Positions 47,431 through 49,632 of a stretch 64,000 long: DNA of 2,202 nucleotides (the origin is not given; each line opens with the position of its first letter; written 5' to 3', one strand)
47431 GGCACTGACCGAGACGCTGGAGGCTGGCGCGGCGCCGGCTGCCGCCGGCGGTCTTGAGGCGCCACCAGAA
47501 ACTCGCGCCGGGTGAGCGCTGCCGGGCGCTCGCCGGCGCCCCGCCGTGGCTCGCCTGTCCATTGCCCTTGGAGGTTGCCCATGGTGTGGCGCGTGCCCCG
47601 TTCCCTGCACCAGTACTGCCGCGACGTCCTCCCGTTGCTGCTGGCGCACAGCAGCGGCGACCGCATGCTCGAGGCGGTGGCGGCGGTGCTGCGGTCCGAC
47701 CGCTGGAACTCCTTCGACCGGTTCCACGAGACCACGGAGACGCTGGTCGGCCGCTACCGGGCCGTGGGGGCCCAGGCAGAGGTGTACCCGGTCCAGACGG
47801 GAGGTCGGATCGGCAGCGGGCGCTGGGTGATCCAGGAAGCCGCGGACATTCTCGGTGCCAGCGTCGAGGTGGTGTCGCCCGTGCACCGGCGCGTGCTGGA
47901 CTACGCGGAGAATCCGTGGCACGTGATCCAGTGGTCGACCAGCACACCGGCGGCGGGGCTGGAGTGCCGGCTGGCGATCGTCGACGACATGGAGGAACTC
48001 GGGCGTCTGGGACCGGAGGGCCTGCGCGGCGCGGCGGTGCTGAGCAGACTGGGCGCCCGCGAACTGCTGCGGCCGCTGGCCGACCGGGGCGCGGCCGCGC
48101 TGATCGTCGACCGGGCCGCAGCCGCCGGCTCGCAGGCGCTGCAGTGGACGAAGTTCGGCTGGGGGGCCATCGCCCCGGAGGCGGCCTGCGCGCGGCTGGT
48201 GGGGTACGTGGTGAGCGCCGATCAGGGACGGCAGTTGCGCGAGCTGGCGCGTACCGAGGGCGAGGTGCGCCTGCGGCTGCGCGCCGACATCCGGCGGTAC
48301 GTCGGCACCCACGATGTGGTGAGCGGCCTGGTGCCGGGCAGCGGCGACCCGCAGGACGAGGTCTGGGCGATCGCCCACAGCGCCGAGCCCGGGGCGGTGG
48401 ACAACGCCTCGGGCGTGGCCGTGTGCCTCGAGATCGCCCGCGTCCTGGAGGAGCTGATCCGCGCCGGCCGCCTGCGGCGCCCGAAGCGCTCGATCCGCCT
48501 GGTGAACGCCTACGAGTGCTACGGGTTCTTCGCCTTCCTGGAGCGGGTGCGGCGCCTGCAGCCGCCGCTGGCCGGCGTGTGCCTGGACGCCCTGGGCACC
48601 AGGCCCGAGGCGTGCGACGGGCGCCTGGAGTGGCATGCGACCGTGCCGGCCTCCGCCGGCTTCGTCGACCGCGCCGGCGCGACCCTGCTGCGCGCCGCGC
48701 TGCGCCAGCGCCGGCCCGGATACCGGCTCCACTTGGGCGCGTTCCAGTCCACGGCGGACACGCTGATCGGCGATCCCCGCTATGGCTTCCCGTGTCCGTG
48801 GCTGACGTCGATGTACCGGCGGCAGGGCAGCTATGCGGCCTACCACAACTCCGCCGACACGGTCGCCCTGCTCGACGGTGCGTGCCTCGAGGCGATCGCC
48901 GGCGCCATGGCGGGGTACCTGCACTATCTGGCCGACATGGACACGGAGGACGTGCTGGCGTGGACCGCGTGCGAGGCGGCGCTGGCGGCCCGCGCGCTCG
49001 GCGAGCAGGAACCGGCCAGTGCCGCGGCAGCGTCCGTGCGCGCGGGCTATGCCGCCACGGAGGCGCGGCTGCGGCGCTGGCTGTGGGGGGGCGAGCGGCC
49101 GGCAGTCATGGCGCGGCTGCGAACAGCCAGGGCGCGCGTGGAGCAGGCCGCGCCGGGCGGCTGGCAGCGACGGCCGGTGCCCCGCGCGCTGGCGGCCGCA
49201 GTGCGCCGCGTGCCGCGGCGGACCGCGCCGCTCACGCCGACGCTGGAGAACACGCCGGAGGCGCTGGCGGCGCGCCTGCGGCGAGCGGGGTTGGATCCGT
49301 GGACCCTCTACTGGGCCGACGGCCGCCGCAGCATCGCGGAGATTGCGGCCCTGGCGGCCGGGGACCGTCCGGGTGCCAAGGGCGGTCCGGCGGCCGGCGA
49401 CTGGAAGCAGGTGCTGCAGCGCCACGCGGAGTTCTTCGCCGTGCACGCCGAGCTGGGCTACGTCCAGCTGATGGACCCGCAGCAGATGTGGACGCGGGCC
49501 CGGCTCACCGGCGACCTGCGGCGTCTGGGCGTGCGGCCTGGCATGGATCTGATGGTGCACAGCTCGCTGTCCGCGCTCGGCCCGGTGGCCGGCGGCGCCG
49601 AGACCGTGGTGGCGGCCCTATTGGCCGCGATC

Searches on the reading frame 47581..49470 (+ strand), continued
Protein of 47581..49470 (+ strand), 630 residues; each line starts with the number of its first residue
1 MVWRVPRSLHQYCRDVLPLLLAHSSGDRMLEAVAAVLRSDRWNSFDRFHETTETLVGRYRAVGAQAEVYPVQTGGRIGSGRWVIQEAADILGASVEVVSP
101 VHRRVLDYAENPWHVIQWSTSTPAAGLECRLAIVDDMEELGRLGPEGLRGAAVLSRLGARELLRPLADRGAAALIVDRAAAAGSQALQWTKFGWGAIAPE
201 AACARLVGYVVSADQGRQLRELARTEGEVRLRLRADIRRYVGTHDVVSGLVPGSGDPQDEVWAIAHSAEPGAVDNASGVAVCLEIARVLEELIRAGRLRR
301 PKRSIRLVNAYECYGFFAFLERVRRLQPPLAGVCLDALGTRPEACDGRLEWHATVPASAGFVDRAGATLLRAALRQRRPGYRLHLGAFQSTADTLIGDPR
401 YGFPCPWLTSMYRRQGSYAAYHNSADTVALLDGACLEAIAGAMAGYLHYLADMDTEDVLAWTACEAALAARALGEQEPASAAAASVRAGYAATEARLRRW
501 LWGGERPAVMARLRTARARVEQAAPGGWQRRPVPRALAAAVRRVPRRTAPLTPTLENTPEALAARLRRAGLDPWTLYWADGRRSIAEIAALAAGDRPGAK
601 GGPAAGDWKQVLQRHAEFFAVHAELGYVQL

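Call 84: find_homologous_proteins(query=A4, max_evalue=1e-10)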
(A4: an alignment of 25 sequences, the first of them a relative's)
Query A4 (25 sequences) (626 aa, profile of the alignment): 75 proteins with E <= 1e-10 among 8000 candidates.
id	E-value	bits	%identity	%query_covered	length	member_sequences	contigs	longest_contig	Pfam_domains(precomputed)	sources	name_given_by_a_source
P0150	2.2e-210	719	100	100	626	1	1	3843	PF04389.23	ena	-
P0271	1.4e-203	696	35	99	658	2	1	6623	PF04389.23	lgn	-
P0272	1.4e-201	690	35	99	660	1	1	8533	PF04389.23,PF16254.11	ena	-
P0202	1.3e-200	686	37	99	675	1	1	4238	PF04389.23,PF16254.11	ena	-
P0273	3.7e-200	685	64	99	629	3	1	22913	PF04389.23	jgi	-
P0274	6.6e-200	684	50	99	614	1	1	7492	PF04389.23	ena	-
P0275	1.5e-198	680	49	99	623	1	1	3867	PF04389.23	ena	-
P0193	5.0e-198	678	34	94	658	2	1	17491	PF04389.23,PF16254.11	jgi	-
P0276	3.7e-195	668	31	99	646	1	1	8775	PF04389.23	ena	-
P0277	1.7e-193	663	33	99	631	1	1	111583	PF04389.23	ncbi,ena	-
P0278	1.9e-192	659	56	99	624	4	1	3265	PF04389.23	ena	-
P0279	4.4e-184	632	45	99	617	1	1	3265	-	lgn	-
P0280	1.1e-182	627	33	99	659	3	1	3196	PF04389.23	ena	-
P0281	2.8e-180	619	31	96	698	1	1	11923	PF04389.23,PF16254.11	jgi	jgi:hypothetical protein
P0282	1.5e-176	607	29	99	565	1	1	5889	PF04389.23,PF16254.11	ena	-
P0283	1.6e-175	603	44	99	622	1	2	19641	PF04389.23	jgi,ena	-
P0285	1.2e-170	587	32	73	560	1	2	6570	PF04389.23,PF16254.11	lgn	-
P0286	1.9e-154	534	38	99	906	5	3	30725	PF04389.23,PF02522.20,PF16254.11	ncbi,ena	-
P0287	1.1e-150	521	38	99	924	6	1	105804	PF04389.23,PF02522.20,PF16254.11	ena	-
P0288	1.2e-134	468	31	95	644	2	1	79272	PF04389.23,PF16254.11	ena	-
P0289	2.8e-133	464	31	99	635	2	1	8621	PF04389.23,PF16254.11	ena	-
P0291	4.2e-125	437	29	94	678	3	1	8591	PF04389.23,PF16254.11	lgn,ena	-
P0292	1.2e-122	429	29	95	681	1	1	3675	PF04389.23,PF16254.11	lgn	-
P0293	2.1e-122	428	28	95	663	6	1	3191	PF04389.23,PF16254.11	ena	-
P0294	5.1e-120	420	31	81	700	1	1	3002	PF04389.23,PF16254.11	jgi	jgi:hypothetical protein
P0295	3.6e-112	394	29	89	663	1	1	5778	PF04389.23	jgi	-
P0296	2.8e-108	381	27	99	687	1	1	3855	PF04389.23,PF16254.11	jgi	jgi:hypothetical protein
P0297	4.5e-105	371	27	69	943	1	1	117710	PF02522.20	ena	-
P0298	6.0e-97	344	27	97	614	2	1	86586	PF16254.11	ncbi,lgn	-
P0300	2.5e-87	312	23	93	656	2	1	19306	PF04389.23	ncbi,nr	ncbi:MAG: M28 family peptidase [Victivallales bacterium]|nr:M28 family peptidase [Victivallales bact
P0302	1.1e-81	293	25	98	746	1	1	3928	PF04389.23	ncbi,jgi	-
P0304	3.0e-79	285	28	69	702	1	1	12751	PF04389.23,PF16254.11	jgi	jgi:aminopeptidase YwaD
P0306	2.5e-78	282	29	69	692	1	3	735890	PF04389.23,PF16254.11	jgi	jgi:aminopeptidase YwaD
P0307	5.4e-76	275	26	97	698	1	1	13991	PF04389.23,PF16254.11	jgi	jgi:aminopeptidase YwaD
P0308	5.3e-72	261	25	71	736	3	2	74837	PF04389.23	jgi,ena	jgi:hypothetical protein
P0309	6.6e-65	238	29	65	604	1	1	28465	PF04389.23,PF16254.11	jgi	jgi:hypothetical protein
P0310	9.7e-60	221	29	60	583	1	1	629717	PF04389.23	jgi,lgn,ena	-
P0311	3.9e-58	216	28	60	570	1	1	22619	PF04389.23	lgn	-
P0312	2.7e-56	210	25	60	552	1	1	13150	PF04389.23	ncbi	ncbi:MAG: hypothetical protein RLZZ28_269, partial [Bacteroidota bacterium]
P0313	3.9e-56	209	27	69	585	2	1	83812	PF04389.23,PF16254.11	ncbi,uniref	ncbi:M28 family peptidase [Streptomyces sp. NPDC050619]|uniref:M28 family peptidase n=1 Tax=Streptom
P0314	8.2e-52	195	26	73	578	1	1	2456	PF04389.23,PF16254.11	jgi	jgi:hypothetical protein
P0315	1.1e-50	191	27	57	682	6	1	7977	PF04389.23,PF16254.11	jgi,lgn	jgi:hypothetical protein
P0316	3.3e-46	176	27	64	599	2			PF04389.23,PF16254.11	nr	nr:DUF4910 domain-containing protein [Sphaerisporangium rubeum]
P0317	9.8e-25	105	27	53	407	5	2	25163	PF01546.34,PF02225.28,PF04389.23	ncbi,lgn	-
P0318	1.0e-24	105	27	49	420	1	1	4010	PF01546.34,PF02225.28,PF04389.23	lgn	-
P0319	3.1e-17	81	30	16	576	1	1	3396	PF01546.34,PF04389.23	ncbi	ncbi:MAG TPA: M20/M25/M40 family metallo-hydrolase [Pyrinomonadaceae bacterium]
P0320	9.3e-16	76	28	16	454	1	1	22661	PF01546.34,PF04389.23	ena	-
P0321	9.9e-16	76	29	30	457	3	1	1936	PF01546.34,PF04389.23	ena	-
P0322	5.7e-15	73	28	30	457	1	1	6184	PF01546.34,PF04389.23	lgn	-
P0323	6.8e-15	73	30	36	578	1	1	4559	PF04389.23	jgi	jgi:hypothetical protein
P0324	8.8e-15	72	30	34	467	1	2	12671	PF01546.34,PF04389.23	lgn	-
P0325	9.1e-15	72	28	50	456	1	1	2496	PF04389.23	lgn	-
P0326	1.1e-14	72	31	26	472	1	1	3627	PF01546.34,PF04389.23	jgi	jgi:carboxypeptidase Q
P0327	1.7e-14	72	29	32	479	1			PF01546.34,PF04389.23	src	-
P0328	2.9e-14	71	31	30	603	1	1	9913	PF04389.23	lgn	-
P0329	1.5e-13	68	27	49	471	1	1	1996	PF02225.28,PF04389.23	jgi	-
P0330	1.6e-13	68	29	37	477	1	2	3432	PF01546.34,PF02225.28,PF04389.23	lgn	-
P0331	2.9e-13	67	31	26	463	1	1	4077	PF01546.34,PF04389.23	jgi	jgi:carboxypeptidase Q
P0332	5.0e-13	67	31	26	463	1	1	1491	PF04389.23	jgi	jgi:carboxypeptidase Q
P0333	6.8e-13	66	28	34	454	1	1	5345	PF01546.34,PF04389.23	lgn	-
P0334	7.5e-13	66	32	26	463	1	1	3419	PF01546.34,PF04389.23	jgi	jgi:carboxypeptidase Q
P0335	8.2e-13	66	31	26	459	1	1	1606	PF01546.34,PF04389.23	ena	-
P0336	1.3e-12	65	30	26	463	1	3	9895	PF01546.34,PF04389.23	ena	-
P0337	1.3e-12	65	24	35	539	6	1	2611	PF01546.34,PF04389.23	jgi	jgi:carboxypeptidase Q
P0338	1.5e-12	65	29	36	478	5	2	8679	PF01546.34,PF04389.23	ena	-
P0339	1.6e-12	65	25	30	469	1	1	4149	PF01546.34,PF04389.23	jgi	jgi:carboxypeptidase Q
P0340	2.3e-12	64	28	35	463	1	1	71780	PF01546.34,PF04389.23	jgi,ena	-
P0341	2.8e-12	64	31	26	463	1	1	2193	PF01546.34,PF04389.23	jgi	jgi:carboxypeptidase Q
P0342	1.8e-11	62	30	9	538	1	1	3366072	PF01546.34,PF04389.23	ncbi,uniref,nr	ncbi:M20/M25/M40 family metallo-hydrolase [Sphingomonas crusticola]|uniref:M20/M25/M40 family metall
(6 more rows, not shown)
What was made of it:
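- Closest known: DUF4910/DUF2172/HTH_47 proteins. Same: Many stand-alone relatives of the window's module carry both the PF04389 and PF16254 labels (call 84).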

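Call 85: find_encoding_contigs(protein=P0287, flank=8000, max_places=2)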
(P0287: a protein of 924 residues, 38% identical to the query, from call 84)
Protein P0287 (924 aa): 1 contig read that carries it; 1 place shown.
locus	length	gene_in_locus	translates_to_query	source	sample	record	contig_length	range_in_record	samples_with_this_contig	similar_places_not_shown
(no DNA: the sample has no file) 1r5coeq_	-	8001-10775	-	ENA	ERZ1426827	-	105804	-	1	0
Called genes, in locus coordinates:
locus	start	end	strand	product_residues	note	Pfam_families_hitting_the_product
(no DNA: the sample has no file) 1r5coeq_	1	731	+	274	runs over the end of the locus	PF02633:Creatininase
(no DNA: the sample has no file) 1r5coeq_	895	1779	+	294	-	PF05448:AXE1 (faint), PF02129:Peptidase_S15, PF00756:Esterase (weak), PF20434:BD-FAE, PF00561:Abhydrolase_1, PF07859:Abhydrolase_3 (weak), PF00326:Peptidase_S9, PF08840:BAAT_C, +1 more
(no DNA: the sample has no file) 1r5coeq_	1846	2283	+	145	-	-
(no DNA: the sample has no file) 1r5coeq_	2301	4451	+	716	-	PF00756:Esterase (weak), PF20434:BD-FAE (faint), PF00326:Peptidase_S9, PF12146:Hydrolase_4 (faint)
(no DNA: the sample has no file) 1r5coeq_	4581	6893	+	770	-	PF06165:GH94_b-supersand, PF17167:Glyco_hydro_94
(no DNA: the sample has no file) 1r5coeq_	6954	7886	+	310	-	-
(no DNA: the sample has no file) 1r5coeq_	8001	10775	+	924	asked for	PF16254:DUF4910 (weak), PF04389:Peptidase_M28, PF02522:Antibiotic_NAT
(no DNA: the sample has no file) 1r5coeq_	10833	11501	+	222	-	-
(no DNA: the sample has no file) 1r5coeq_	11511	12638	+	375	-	-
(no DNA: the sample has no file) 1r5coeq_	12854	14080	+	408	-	-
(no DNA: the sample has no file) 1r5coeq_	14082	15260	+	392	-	-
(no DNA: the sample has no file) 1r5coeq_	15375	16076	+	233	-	-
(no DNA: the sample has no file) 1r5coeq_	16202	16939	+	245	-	PF12146:Hydrolase_4 (faint), PF00326:Peptidase_S9 (weak)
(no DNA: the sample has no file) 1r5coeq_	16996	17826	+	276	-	PF01261:AP_endonuc_2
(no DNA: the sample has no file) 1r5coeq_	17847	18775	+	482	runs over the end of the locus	PF07690:MFS_1, PF12832:MFS_1_like, PF07690:MFS_1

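Call 86: find_encoding_contigs(protein=P0297, flank=8000, max_places=2)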
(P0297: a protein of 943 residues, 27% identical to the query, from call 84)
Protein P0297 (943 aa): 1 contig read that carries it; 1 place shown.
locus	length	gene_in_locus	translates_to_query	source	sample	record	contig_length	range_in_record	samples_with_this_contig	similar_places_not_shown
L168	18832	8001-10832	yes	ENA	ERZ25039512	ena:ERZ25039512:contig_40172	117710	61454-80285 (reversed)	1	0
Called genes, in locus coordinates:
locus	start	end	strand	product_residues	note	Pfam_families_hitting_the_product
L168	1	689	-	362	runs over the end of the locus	-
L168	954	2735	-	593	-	-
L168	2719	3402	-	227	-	-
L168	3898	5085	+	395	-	PF05977:MFS_3, PF07690:MFS_1, PF12832:MFS_1_like (weak), PF07690:MFS_1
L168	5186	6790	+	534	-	PF02321:OEP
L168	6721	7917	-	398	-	-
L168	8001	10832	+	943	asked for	PF02522:Antibiotic_NAT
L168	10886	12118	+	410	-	-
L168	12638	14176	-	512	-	PF00221:Lyase_aromatic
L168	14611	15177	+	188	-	PF01625:PMSR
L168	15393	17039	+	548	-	PF00174:Oxidored_molyb, PF03404:Mo-co_dimer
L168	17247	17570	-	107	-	PF05163:DinB, PF12867:DinB_2 (weak)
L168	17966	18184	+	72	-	-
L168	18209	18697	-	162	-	PF16949:ABC_tran_2 (weak)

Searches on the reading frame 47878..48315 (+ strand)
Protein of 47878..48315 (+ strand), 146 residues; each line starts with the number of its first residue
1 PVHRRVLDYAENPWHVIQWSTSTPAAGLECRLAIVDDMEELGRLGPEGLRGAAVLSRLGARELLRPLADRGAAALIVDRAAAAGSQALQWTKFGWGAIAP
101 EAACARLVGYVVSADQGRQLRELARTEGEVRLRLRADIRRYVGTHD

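Call 50: search_protein_families(library=pfam, proteins=[window:47878-48315:+], max_evalue=10)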
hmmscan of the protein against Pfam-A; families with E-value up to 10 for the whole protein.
window:47878-48315:+ (146 aa): 0 families
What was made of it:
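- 47911..48300 (+): PA-like insert (apical or lid domain; aa ~111-240; boundaries approximate). No Pfam PA or DUF2172 hit by sequence (call 50).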

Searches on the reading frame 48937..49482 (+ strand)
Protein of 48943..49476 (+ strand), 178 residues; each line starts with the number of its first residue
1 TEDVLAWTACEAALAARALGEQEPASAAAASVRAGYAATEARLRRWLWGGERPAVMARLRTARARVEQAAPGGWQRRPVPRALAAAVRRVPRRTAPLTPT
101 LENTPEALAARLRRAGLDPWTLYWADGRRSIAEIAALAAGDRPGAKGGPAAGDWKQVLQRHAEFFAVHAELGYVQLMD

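Call 50: search_protein_families(library=pfam, proteins=[window:48943-49476:+], max_evalue=10)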
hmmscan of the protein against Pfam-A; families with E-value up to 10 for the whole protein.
window:48943-49476:+ (178 aa): 0 families

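Call 69: predict_structure(alignment_id=A6)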
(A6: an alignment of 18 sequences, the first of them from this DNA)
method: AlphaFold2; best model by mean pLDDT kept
length: 182 residues; sequences in the alignment: 18
mean_pLDDT: 85.7   pTM: 0.69
mean pLDDT of the five models: 85.7, 85.0, 81.8, 80.3, 73.6
residues with pLDDT >= 90: 77; 70-90: 87; 50-70: 15; < 50: 3
segments of 3 or more residues with pLDDT < 50: none
pLDDT, mean of each block of 10 residues (from residue 1): 88 92 79 87 86 85 91 70 86 92 91 92 90 90 57 75 96 96 83
secondary structure, 60 per line:
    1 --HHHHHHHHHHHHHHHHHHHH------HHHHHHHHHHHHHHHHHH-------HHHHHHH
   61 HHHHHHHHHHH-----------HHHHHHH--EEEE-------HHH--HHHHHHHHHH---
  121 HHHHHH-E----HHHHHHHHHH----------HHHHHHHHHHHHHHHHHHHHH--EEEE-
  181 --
elements in order: H3-22 H29-46 H54-71 H83-89 E92-95 H108-117 H121-126 H133-142 H153-173 E176-179

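Call 72: fold_search(model_id=the predicted structure, library=pdb)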
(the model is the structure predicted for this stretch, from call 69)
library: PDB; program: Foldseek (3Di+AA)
matches with E <= 10: 7; with E <= 0.001: 0
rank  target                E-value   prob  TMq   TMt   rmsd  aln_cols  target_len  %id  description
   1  3moo_B                5.0e+00  0.03  0.19  0.17  16.5       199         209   12  Crystal structure of the HmuO, heme oxygenase from Corynebacterium diphtheriae, in complex with azide-bound verdoheme (released 2011-03-09)
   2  5l0d_C                6.4e+00  0.04  0.21  0.22  18.3       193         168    9  Human Metavinculin(residues 959-1130) in complex with PIP2 (released 2016-08-31)
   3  5u07_B                7.1e+00  0.02  0.16  0.17  15.3       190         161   15  CRISPR RNA-guided surveillance complex (released 2017-08-09)
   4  1rty_B                7.1e+00  0.02  0.17  0.18  18.1       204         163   11  Crystal Structure of Bacillus subtilis YvqK, a putative ATP-binding Cobalamin Adenosyltransferase, The North East Stru (released 2003-12-23)
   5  3myi                  9.6e+00  0.02  0.19  0.21  18.1       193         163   10  Human metavinculin tail domain (released 2010-05-26)
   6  7unh_A                9.6e+00  0.02  0.20  0.16  17.2       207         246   18  De novo designed chlorophyll dimer protein in apo state, SP2 (released 2023-04-19)
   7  4goh                  9.6e+00  0.02  0.20  0.17  16.6       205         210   13  Structure of the substrate-free HmuO, HO from Corynebacterium diphtheriae (released 2013-08-21)
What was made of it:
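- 48937..49170 (+): Helical linker domain (aa 453-530; three long helices; the least conserved part). No structural match (call 72).
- On DUF4910 / CA_C2195-Cj1295 family: No Foldseek hit for aa 453-634 (call 72).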

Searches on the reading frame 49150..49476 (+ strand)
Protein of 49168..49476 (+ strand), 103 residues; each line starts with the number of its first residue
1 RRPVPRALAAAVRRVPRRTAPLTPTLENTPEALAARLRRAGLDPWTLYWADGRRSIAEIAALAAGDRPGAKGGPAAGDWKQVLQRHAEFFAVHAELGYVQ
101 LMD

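Call 50: search_protein_families(library=pfam, proteins=[window:49168-49476:+], max_evalue=10)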
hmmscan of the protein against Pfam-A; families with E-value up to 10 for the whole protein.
window:49168-49476:+ (103 aa): 0 families

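Call 52: search_solved_structures(query=A5, max_evalue=10, show_alignments=2)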
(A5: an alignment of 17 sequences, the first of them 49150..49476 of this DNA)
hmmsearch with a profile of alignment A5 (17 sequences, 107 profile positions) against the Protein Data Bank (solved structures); distinct sequences matched with E-value up to 10: 0.
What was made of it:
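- Tried and rejected: All negative (calls 50, 52, 69, 72).
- On DUF4910 / CA_C2195-Cj1295 family: No PDB profile hit (call 52).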
